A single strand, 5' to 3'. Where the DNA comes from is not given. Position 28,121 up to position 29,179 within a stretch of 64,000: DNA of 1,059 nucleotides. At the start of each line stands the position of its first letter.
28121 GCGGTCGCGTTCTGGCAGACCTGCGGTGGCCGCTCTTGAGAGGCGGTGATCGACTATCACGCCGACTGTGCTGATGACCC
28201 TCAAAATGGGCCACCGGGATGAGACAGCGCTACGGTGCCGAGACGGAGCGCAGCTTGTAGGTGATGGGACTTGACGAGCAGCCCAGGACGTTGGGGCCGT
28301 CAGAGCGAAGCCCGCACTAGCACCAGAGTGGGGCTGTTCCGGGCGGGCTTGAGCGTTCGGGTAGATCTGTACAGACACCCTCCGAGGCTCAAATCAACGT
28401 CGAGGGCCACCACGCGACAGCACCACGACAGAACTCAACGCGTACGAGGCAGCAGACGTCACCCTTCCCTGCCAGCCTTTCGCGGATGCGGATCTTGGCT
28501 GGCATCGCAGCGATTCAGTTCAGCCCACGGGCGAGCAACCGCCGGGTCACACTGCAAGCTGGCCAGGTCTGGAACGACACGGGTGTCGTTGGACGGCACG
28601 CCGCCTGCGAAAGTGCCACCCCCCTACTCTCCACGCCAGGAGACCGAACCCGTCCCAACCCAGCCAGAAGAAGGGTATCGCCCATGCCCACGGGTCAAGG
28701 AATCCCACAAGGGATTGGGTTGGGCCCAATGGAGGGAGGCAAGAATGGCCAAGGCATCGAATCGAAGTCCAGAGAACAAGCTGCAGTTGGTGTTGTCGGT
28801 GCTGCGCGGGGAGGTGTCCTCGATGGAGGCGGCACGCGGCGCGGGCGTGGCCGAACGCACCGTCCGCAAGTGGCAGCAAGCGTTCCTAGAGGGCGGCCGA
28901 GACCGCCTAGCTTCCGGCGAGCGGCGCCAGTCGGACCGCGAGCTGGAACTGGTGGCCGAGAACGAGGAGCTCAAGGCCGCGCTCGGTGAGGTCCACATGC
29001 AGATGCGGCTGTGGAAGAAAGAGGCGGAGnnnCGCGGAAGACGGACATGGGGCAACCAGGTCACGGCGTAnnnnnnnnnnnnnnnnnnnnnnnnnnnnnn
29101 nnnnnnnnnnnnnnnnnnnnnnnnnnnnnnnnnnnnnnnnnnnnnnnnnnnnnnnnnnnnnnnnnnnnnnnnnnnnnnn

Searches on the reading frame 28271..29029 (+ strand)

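Call 33: search_protein_families(library=pfam, max_evalue=0.001, proteins=[window:28271-29029:+])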
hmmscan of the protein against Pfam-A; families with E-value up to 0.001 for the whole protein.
window:28271-29029:+ (253 aa): 3 families
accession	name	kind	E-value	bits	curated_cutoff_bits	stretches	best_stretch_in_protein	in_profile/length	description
PF13518.12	HTH_28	-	1.9e-08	34.7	25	1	170-219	2-50/52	Helix-turn-helix domain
PF13551.12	HTH_29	-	3.5e-06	27.5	28.1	1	172-219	3-49/64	Winged helix-turn helix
PF01527.26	HTH_Tnp_1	-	5.1e-05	23.9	24.1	1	166-238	8-74/75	Transposase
